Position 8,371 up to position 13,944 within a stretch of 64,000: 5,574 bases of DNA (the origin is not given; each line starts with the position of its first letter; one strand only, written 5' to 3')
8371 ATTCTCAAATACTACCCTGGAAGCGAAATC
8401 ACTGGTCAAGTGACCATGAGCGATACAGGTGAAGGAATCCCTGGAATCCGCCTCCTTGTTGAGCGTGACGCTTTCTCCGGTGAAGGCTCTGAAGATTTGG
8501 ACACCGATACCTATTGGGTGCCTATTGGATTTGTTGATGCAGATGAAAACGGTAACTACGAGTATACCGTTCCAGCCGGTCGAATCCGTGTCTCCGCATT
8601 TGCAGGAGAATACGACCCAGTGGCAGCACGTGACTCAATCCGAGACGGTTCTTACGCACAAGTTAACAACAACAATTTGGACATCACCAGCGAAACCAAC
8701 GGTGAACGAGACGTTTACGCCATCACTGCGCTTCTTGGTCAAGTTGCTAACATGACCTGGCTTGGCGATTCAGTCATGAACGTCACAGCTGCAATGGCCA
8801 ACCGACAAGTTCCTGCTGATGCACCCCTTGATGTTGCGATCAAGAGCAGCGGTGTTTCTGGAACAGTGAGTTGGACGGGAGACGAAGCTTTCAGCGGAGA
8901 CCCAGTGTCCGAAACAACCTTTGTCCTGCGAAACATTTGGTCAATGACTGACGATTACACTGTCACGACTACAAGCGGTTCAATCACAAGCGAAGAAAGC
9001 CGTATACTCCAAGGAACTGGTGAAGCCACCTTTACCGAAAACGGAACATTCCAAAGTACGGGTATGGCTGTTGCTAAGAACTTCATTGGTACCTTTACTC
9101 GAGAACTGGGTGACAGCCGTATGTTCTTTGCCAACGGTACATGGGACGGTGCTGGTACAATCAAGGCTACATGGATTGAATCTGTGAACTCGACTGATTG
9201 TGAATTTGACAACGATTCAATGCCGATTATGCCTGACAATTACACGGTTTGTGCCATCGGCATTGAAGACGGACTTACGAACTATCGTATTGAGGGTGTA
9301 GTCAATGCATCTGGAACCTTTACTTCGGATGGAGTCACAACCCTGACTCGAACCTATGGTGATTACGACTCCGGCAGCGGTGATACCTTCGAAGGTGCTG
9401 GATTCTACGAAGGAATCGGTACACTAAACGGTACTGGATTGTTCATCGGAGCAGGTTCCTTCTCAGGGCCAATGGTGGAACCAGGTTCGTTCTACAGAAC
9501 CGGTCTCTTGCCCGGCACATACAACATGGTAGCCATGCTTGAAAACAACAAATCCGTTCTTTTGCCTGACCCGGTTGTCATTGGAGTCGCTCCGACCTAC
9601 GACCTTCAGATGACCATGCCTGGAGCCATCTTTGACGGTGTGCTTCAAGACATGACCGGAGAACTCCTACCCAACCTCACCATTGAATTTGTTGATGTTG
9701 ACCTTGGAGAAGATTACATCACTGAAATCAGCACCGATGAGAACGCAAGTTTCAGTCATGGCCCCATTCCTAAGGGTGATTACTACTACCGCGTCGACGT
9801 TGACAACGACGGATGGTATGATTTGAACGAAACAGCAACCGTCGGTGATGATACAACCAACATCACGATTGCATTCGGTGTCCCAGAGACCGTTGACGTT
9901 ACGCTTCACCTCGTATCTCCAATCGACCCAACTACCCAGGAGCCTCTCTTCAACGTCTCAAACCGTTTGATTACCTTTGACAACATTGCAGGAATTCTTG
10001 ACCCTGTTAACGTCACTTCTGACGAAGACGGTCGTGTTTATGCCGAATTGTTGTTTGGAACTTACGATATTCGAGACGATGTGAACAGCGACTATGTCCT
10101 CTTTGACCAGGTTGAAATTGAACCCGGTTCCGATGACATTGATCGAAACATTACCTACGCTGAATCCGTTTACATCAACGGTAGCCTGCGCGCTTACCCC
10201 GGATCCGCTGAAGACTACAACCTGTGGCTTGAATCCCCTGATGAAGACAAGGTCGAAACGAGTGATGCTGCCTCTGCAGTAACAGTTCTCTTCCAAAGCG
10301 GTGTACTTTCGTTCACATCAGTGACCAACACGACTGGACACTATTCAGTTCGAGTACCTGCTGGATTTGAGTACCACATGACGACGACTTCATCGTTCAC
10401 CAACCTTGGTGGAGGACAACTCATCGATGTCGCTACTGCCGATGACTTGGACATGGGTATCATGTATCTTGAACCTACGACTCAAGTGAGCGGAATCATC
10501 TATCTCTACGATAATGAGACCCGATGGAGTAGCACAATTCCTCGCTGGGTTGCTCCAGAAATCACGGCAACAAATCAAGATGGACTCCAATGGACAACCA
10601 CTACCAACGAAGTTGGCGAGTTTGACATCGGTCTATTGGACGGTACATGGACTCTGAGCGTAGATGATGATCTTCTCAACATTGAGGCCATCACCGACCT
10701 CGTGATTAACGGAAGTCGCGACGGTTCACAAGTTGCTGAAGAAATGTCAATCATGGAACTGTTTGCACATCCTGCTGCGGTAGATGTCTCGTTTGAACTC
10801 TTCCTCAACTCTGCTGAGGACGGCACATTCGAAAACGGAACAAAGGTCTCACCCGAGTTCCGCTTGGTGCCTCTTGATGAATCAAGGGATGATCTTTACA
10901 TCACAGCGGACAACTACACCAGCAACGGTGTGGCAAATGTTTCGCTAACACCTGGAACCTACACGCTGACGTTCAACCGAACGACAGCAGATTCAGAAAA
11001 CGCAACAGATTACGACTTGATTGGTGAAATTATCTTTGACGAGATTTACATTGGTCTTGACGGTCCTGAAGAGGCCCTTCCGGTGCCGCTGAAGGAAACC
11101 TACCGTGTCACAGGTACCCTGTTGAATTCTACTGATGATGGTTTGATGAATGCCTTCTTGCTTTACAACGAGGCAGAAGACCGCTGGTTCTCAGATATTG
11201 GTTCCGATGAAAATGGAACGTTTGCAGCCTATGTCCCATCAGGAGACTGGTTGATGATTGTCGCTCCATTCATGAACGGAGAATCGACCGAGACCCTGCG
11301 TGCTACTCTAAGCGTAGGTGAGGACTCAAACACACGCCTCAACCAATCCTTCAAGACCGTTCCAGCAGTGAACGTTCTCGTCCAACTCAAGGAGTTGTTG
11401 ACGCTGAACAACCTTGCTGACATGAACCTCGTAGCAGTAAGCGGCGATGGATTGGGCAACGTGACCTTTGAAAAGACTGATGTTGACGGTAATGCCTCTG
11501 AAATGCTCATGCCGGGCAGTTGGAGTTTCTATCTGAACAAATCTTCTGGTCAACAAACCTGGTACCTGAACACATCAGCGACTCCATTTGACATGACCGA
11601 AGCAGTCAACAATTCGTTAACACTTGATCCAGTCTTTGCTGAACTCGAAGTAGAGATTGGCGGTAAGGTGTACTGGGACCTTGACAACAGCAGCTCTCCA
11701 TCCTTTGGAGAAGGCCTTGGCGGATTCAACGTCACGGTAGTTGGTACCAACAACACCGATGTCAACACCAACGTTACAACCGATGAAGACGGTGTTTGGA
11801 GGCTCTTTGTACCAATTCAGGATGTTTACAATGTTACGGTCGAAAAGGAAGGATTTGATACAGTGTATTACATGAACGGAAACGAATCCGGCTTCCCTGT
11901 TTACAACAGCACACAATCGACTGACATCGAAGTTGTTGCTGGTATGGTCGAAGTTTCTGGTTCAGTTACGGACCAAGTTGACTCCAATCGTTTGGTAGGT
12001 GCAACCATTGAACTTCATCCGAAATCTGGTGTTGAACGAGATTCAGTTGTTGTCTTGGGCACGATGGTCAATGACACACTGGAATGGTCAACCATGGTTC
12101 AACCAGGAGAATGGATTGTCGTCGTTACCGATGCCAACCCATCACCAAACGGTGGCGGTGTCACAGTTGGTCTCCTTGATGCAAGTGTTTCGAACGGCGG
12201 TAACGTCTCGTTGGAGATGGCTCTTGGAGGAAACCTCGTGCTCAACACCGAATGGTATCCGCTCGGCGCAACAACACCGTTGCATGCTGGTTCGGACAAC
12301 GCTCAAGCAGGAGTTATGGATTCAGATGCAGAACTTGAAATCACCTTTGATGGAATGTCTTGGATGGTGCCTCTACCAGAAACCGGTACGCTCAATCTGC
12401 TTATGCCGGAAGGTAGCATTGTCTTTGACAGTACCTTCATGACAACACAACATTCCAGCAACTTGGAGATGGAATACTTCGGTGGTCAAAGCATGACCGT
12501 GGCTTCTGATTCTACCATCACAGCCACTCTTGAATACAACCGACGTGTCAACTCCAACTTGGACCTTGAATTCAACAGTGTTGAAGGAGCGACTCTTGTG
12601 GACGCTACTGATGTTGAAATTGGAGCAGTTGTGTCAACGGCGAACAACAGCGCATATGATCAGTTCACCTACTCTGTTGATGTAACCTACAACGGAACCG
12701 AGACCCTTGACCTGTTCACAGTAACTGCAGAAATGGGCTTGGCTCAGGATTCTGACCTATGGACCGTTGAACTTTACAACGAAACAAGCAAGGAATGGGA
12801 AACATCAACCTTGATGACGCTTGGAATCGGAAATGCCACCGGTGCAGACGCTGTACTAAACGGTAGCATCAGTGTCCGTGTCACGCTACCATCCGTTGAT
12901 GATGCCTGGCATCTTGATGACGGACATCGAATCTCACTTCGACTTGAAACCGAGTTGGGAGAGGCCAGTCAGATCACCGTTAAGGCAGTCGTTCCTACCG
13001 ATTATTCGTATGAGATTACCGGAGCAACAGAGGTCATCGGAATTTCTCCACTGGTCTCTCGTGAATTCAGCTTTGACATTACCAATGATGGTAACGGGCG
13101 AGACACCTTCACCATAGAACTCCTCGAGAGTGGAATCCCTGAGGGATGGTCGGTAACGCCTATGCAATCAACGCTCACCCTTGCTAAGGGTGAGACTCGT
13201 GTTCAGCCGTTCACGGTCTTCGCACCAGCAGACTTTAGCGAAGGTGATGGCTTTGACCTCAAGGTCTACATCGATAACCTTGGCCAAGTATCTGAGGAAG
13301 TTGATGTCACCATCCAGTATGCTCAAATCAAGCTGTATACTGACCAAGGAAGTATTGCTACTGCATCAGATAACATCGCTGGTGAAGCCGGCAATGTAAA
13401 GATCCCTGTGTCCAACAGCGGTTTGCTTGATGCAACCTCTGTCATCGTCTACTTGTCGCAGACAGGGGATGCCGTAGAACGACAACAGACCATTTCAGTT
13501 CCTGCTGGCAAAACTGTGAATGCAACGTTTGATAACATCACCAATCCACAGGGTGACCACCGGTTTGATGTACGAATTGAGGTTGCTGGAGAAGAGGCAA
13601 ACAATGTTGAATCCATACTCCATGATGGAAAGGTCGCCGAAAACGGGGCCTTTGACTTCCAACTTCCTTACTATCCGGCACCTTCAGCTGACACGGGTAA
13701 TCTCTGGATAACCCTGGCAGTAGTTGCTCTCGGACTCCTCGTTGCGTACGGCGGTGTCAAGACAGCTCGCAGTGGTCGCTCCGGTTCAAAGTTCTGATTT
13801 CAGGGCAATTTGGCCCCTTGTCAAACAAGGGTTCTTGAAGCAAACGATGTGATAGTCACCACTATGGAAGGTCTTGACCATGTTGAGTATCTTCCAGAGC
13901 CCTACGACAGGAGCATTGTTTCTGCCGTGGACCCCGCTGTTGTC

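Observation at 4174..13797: Oligosaccharyltransferase AglB embedded in a 3,207-aa surface protein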

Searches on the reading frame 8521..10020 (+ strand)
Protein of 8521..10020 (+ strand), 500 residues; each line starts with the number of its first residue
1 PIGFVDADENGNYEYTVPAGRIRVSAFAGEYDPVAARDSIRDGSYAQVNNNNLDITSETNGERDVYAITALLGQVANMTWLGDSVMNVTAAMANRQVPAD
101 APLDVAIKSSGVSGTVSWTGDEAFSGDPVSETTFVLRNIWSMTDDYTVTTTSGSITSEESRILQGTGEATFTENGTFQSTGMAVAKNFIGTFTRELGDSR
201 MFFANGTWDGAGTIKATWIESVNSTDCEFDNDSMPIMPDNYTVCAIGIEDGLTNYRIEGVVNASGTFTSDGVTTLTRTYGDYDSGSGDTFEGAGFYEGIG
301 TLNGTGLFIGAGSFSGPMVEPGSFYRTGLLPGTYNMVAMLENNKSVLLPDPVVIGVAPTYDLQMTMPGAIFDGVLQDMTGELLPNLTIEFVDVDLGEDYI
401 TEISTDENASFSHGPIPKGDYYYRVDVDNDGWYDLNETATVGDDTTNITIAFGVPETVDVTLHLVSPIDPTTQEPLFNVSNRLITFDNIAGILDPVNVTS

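Call 27: search_protein_families(library=pfam, proteins=[window:8521-10020:+], max_evalue=1)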
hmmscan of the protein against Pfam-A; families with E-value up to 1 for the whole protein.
window:8521-10020:+ (500 aa): 2 families
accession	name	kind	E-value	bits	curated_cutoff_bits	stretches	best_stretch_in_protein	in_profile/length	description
PF13620.12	CarboxypepD_reg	-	9.9e-05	23.1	32.3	2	373-461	4-80/82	Carboxypeptidase regulatory-like domain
PF17802.7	SpaA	-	0.83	10.3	23.1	0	379-441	12-76/91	Prealbumin-like fold domain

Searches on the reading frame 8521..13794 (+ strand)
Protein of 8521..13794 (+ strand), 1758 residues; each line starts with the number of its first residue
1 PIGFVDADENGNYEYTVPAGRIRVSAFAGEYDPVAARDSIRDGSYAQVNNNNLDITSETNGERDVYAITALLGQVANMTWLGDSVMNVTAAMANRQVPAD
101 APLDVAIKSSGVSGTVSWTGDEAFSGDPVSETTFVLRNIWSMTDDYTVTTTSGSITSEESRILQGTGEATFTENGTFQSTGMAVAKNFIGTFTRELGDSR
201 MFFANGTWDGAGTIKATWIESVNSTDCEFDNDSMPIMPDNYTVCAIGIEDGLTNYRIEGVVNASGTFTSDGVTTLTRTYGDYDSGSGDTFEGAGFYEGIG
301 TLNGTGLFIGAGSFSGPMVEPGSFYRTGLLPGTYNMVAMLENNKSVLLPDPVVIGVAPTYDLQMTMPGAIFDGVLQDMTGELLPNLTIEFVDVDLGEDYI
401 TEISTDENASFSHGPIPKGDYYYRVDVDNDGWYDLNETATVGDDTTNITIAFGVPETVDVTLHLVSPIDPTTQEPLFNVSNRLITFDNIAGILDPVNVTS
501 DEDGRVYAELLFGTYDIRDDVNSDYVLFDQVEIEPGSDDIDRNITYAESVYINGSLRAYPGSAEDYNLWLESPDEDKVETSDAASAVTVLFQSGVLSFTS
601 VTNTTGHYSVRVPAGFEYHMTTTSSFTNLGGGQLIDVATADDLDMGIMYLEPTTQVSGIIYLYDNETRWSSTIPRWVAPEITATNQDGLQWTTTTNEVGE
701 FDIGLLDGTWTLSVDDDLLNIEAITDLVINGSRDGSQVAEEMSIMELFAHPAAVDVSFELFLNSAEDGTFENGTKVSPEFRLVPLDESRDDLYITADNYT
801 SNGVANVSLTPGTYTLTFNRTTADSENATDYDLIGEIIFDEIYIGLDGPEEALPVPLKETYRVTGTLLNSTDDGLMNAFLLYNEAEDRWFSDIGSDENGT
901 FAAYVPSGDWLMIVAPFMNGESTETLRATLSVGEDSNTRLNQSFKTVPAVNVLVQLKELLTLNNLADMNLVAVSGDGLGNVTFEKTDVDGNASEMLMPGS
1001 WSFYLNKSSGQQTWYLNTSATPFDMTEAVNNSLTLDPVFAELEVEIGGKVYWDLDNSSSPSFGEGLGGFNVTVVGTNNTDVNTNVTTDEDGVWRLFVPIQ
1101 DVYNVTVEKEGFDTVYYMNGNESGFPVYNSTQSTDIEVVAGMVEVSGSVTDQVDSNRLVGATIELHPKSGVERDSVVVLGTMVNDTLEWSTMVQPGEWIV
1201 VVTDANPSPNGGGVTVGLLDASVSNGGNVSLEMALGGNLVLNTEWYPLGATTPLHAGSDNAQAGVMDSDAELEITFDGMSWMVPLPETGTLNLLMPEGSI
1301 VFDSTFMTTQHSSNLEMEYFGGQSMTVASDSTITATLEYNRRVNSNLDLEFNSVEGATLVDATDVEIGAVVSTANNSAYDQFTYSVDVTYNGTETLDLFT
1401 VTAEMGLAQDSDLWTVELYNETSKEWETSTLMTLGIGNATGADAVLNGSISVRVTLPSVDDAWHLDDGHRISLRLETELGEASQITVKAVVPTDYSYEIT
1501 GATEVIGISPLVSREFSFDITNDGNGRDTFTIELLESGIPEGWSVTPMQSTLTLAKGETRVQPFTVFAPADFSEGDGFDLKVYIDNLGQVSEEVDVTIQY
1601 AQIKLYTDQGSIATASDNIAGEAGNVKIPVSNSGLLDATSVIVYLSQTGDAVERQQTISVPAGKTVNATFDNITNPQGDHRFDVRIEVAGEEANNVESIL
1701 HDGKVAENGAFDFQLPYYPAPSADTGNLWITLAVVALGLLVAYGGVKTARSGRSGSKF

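Call 61: search_solved_structures(query=window:8521-13794:+, max_evalue=0.1)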
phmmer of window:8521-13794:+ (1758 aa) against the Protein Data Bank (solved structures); distinct sequences matched with E-value up to 0.1: 0.

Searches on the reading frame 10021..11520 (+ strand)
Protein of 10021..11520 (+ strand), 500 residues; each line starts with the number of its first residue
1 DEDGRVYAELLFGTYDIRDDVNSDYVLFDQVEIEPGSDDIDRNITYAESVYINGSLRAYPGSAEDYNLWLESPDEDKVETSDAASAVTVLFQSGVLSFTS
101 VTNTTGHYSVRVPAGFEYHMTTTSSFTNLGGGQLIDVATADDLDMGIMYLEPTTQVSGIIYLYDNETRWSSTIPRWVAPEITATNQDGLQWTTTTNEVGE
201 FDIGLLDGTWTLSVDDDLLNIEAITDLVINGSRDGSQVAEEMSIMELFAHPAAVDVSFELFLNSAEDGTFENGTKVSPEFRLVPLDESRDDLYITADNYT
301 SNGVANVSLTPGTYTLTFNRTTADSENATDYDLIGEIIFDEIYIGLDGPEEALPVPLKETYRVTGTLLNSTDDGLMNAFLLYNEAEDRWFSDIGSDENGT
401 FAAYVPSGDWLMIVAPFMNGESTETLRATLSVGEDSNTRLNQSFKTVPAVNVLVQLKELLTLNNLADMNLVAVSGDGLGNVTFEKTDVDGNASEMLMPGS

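Call 27: search_protein_families(library=pfam, proteins=[window:10021-11520:+], max_evalue=1)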
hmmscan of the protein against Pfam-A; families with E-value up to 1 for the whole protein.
window:10021-11520:+ (500 aa): 2 families
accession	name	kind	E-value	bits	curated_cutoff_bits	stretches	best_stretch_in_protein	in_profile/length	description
PF13620.12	CarboxypepD_reg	-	1.6e-10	41.6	32.3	1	181-215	19-55/82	Carboxypeptidase regulatory-like domain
PF13715.12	CarbopepD_reg_2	-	0.075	13.5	32.2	0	82-122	12-50/88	CarboxypepD_reg-like domain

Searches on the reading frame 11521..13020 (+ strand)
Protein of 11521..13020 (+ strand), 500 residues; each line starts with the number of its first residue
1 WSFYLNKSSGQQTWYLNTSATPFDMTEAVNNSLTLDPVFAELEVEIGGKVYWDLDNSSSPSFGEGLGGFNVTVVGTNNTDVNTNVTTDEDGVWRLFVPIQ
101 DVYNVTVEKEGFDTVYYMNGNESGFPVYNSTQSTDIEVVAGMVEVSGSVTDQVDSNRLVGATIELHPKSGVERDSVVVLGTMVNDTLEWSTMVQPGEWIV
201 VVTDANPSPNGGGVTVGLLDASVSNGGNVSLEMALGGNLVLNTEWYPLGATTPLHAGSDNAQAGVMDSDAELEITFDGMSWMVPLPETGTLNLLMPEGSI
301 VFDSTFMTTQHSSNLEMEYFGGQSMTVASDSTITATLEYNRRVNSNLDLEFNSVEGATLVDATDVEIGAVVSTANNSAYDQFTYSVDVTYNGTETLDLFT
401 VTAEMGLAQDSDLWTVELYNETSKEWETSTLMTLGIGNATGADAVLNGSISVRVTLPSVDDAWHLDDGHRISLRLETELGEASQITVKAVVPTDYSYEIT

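Call 27: search_protein_families(library=pfam, proteins=[window:11521-13020:+], max_evalue=1)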
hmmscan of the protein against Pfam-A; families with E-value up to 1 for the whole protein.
window:11521-13020:+ (500 aa): 4 families
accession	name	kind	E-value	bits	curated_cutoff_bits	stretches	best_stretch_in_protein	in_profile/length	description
PF13620.12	CarboxypepD_reg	-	4.7e-08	33.7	32.3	1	63-117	11-64/82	Carboxypeptidase regulatory-like domain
PF22902.2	NOMO1-like_9th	-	0.0031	17.7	27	1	66-112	13-60/75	BOS complex subunit NOMO1-like, beta sandwich domain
PF02922.24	CBM_48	-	0.14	12.9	22.4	1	70-110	24-71/83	Carbohydrate-binding module 48 (Isoamylase N-terminal domain)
PF13715.12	CarbopepD_reg_2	-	0.84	10.2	32.2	0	64-115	12-58/88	CarboxypepD_reg-like domain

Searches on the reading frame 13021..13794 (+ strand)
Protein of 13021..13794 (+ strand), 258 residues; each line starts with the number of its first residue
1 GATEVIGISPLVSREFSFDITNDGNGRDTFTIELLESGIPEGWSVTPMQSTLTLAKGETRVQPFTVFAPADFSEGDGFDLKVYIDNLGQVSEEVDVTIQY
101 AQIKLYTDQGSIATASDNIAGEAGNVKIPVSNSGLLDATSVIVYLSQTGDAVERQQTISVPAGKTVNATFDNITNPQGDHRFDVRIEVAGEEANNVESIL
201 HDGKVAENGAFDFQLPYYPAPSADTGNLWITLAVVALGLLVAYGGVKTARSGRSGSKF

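Call 27: search_protein_families(library=pfam, proteins=[window:13021-13794:+], max_evalue=1)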
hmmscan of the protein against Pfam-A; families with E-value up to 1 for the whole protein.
window:13021-13794:+ (258 aa): 7 families
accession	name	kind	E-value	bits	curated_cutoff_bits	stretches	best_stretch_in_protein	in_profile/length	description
PF07705.17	CARDB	-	1.1e-08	35.6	22.7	2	113-190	10-87/101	CARDB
PF11614.14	FixG_C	-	0.00043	20.9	25.6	1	16-86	35-104/119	IG-like fold at C-terminal of FixG, putative oxidoreductase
PF05506.17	PLipase_C_C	-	0.00052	21.3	24.4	1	122-185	10-68/80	Bacterial phospholipase C, C-terminal domain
PF10633.15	NPCBM_assoc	-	0.00058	20.4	24.4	1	21-76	14-68/78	NPCBM-associated, NEW3 domain of alpha-galactosidase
PF10989.13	DUF2808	-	0.022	15.2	25.3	1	158-193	97-134/146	Protein of unknown function (DUF2808)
PF22157.2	SupH-like_C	-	0.035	15.1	27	1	179-218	12-52/58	Sucrose hydrolase-like, C-terminal domain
PF22898.2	NOMO1-like_1st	-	0.077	13.5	27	0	90-134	4-47/85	BOS complex subunit NOMO1-like, first beta sandwich domain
